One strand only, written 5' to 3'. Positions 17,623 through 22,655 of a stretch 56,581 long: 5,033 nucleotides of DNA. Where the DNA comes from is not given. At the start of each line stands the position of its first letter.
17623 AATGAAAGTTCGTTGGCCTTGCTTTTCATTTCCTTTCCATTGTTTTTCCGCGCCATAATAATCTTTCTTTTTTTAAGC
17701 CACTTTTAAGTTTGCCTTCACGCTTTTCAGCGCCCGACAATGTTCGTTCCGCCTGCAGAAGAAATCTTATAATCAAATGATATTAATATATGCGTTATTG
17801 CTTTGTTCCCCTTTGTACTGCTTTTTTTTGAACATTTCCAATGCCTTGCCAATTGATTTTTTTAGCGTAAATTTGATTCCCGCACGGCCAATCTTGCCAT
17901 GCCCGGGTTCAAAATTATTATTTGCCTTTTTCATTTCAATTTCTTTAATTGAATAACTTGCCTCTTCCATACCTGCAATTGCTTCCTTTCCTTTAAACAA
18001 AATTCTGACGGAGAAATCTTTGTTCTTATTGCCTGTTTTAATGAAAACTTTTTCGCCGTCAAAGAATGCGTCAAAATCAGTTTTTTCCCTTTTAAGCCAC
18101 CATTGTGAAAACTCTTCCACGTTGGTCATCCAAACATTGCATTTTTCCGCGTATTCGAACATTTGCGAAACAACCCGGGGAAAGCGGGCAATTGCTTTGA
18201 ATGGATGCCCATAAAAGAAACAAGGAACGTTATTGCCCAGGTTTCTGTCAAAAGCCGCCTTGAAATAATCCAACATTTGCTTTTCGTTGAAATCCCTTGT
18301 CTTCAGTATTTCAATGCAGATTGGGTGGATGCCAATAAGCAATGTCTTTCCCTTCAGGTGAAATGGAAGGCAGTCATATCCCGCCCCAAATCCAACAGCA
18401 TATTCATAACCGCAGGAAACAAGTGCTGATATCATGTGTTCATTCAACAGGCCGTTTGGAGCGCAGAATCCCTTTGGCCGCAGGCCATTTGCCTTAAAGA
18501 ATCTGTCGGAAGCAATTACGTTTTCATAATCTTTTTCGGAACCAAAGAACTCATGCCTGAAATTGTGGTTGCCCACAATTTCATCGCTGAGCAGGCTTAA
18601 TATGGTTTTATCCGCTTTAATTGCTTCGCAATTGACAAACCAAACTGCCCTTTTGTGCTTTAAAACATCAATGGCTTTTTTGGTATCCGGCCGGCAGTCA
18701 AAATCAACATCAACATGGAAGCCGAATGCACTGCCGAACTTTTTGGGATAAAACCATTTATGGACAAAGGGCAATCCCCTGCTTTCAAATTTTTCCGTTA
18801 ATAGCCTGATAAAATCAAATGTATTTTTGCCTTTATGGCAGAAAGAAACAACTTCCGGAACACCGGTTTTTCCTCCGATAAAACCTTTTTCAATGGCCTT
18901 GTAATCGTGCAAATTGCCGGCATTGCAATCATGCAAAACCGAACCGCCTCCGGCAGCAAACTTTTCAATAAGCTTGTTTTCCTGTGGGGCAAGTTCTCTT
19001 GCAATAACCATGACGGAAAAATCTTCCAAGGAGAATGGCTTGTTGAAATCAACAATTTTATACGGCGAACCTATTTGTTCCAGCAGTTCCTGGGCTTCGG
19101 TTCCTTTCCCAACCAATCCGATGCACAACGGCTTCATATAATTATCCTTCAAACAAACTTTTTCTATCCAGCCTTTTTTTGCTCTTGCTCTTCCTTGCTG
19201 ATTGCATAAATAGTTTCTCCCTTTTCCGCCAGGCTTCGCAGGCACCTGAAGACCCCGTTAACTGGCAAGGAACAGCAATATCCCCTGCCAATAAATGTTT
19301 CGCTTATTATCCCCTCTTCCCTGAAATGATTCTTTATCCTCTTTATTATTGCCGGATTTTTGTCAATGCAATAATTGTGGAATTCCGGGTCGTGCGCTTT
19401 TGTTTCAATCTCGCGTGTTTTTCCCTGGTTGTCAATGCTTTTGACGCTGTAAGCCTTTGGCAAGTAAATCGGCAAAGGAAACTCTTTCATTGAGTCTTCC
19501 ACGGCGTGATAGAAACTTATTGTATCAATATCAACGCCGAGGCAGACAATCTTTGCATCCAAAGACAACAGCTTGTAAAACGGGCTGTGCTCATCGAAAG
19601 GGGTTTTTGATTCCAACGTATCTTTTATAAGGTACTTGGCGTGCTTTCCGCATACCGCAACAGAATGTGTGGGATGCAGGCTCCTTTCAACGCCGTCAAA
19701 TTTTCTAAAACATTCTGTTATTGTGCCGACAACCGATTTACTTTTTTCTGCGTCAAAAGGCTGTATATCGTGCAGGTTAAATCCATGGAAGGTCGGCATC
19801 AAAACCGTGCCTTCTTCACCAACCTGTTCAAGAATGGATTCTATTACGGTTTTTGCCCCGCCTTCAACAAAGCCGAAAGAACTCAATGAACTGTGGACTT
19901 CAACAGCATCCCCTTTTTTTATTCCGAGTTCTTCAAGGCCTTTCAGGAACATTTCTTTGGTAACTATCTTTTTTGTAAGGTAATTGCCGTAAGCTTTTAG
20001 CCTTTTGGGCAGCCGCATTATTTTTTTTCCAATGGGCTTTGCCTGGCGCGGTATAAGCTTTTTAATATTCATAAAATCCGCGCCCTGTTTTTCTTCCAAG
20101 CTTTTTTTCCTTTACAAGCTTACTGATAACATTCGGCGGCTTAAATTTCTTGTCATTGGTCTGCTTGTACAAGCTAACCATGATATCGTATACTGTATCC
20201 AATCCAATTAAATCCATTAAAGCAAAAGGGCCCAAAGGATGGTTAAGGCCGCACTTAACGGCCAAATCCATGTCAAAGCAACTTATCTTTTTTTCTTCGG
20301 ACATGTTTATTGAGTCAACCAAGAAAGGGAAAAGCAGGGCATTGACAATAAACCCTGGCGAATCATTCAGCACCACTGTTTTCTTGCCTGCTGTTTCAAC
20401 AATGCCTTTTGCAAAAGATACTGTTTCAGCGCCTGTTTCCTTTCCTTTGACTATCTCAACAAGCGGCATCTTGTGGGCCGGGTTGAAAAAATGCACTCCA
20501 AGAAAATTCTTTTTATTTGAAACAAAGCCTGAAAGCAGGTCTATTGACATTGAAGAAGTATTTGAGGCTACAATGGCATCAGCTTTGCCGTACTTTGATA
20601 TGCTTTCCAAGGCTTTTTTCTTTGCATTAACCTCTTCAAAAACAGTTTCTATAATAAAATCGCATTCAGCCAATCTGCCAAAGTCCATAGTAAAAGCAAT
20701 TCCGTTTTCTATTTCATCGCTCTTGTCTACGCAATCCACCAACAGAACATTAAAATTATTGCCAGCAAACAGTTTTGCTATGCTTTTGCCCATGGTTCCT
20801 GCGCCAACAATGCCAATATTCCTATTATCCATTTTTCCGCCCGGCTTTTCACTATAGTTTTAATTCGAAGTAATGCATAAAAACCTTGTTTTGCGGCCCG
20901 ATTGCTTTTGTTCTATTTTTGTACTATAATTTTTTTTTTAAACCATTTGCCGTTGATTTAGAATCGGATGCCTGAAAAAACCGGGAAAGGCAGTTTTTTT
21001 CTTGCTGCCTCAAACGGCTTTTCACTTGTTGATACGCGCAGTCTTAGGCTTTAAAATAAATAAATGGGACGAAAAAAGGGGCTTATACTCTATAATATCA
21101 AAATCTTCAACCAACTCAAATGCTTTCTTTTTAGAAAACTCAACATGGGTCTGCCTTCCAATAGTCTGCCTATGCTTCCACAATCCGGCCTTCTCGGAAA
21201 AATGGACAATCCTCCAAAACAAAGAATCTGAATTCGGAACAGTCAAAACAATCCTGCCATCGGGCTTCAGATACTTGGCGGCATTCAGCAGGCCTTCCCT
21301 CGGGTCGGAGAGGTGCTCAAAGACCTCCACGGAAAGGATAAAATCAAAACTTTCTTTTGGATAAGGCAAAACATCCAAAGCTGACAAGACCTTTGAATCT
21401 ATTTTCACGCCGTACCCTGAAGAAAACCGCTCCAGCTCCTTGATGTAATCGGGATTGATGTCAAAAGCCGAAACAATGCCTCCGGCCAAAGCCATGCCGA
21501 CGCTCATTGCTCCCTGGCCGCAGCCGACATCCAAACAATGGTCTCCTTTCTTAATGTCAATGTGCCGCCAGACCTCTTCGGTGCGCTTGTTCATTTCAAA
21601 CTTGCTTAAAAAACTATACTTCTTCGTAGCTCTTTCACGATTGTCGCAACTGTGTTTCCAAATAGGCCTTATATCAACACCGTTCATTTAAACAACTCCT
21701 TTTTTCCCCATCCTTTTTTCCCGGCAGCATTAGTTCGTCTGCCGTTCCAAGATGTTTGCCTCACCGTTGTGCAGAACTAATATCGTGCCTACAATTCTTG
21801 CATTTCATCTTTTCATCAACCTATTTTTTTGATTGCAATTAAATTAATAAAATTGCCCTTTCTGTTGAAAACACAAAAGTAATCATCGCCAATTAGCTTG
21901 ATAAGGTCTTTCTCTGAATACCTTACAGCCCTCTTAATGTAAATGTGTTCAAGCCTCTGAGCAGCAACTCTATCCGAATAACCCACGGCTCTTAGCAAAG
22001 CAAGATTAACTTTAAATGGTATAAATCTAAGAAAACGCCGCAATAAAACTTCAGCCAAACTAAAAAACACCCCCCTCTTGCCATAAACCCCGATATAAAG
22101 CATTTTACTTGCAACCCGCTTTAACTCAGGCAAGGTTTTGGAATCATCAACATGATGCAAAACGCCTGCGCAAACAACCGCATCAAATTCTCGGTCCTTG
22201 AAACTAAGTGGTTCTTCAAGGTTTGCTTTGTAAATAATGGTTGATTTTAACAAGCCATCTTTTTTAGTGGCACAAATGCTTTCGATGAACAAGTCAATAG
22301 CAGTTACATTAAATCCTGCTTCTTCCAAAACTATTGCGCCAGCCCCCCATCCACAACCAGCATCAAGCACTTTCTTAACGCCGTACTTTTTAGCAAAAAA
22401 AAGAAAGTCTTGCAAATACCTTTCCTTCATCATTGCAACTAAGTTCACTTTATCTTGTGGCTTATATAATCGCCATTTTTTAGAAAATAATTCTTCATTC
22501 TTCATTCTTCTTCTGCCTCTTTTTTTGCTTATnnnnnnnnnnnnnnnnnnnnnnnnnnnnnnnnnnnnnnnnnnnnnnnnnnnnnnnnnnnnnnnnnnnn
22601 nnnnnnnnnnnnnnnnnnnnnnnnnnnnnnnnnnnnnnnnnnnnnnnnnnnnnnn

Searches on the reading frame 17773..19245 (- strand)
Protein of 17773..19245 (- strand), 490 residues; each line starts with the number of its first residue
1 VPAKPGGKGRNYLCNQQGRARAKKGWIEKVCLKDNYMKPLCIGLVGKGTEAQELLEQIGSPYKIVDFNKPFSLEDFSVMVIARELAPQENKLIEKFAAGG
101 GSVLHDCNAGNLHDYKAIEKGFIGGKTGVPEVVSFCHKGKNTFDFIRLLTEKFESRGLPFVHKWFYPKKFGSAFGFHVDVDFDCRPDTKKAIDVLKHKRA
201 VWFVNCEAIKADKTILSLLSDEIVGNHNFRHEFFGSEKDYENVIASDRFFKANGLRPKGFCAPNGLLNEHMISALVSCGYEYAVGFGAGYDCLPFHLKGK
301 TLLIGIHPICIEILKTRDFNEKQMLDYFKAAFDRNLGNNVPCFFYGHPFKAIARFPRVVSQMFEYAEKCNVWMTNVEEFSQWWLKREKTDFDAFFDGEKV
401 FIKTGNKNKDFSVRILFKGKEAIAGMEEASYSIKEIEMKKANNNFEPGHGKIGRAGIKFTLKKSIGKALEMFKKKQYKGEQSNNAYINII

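Call 33: search_protein_families(library=pfam, proteins=[window:17773-19245:-], max_evalue=0.001)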
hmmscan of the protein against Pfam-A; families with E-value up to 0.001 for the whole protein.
window:17773-19245:- (490 aa): 1 family
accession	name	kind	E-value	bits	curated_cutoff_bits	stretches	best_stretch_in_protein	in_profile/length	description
PF01522.26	Polysacc_deac_1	-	0.00054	20.4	23.1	0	187-282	20-123/124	Polysaccharide deacetylase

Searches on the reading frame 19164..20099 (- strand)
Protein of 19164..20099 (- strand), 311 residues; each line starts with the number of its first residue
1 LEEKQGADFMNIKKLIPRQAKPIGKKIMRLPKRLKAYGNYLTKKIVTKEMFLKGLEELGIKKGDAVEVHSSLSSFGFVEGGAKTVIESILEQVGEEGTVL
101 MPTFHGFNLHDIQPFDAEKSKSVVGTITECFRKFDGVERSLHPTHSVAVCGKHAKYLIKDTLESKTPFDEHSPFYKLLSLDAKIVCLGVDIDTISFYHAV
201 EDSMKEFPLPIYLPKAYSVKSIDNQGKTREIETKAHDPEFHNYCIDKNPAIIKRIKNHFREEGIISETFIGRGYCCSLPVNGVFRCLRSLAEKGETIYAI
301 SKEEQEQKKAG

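Call 33: search_protein_families(library=pfam, proteins=[window:19164-20099:-], max_evalue=0.001)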
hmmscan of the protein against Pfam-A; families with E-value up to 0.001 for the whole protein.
window:19164-20099:- (311 aa): 1 family
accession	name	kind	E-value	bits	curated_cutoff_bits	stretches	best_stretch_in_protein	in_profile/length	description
PF02522.19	Antibiotic_NAT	-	3.5e-47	161.4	25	1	68-289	2-229/232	Aminoglycoside 3-N-acetyltransferase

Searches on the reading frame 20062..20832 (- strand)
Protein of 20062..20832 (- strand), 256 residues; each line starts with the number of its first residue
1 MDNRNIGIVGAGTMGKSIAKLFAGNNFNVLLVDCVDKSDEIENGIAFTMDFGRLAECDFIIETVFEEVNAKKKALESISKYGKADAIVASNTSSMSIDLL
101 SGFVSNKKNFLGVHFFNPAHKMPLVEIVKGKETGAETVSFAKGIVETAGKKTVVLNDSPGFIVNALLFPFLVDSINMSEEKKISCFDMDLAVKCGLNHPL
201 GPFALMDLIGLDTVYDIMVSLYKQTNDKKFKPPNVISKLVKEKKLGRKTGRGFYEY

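Call 33: search_protein_families(library=pfam, proteins=[window:20062-20832:-], max_evalue=0.001)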
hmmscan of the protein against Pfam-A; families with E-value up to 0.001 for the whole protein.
window:20062-20832:- (256 aa): 4 families
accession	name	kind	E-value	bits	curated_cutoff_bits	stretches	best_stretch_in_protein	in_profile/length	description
PF02737.24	3HCDH_N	-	4e-43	147.9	22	2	38-157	60-179/180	3-hydroxyacyl-CoA dehydrogenase, NAD binding domain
PF00725.27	3HCDH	-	2.2e-28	99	22.1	1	160-256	1-97/97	3-hydroxyacyl-CoA dehydrogenase, C-terminal domain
PF02826.25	2-Hacid_dh_C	-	1.5e-05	24.8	25.1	1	3-62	36-97/178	D-isomer specific 2-hydroxyacid dehydrogenase, NAD binding domain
PF03446.21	NAD_binding_2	-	0.0004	20.9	21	1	5-93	1-94/161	NAD binding domain of 6-phosphogluconate dehydrogenase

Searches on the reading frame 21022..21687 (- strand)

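Call 33: search_protein_families(library=pfam, proteins=[window:21022-21687:-], max_evalue=0.001)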
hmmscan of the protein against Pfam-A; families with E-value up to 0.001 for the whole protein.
window:21022-21687:- (221 aa): 10 families
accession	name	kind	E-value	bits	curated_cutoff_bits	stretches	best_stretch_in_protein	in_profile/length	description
PF08241.18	Methyltransf_11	-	6.4e-18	65.6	21.2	1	52-148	1-95/95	Methyltransferase domain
PF13489.12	Methyltransf_23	-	1.6e-17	64.1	27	1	45-184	20-144/164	Methyltransferase domain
PF13649.12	Methyltransf_25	-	1.9e-14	54.5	27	1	52-144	2-97/97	Methyltransferase domain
PF08242.18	Methyltransf_12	-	3.8e-14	53.6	30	1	52-146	1-98/98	Methyltransferase domain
PF13847.12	Methyltransf_31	-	2.2e-13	50.6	27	1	45-157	1-119/145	Methyltransferase domain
PF03848.20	TehB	-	6.2e-10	39.3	20.4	1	23-127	6-109/193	Tellurite resistance protein TehB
PF08003.17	Methyltransf_9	-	2.6e-06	27.1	23.8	1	36-149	104-218/315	Protein of unknown function (DUF1698)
PF02353.26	CMAS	-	4.4e-06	26.6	27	1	35-148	50-164/273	Mycolic acid cyclopropane synthetase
PF01209.24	Ubie_methyltran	-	2.4e-05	24.2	20.1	1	39-147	39-150/233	ubiE/COQ5 methyltransferase family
PF05175.20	MTS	-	0.001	19.2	23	0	34-148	18-138/170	Methyltransferase small domain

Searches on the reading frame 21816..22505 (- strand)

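Call 33: search_protein_families(library=pfam, proteins=[window:21816-22505:-], max_evalue=0.001)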
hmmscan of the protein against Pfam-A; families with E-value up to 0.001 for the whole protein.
window:21816-22505:- (229 aa): 7 families
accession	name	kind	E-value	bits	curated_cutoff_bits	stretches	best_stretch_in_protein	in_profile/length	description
PF08241.18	Methyltransf_11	-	2.7e-14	54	21.2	1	47-132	1-87/95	Methyltransferase domain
PF13649.12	Methyltransf_25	-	5.2e-12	46.7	27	1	46-131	1-92/97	Methyltransferase domain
PF13489.12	Methyltransf_23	-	2.4e-10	40.8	27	1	29-123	8-98/164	Methyltransferase domain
PF08242.18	Methyltransf_12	-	2.5e-08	35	30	1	47-123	1-79/98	Methyltransferase domain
PF13847.12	Methyltransf_31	-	2.3e-06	27.8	27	1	44-134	5-103/145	Methyltransferase domain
PF03848.20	TehB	-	8.5e-05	22.5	20.4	1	44-129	32-117/193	Tellurite resistance protein TehB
PF05401.17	NodS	-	0.00026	21.4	24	1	20-125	21-125/201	Nodulation protein S (NodS)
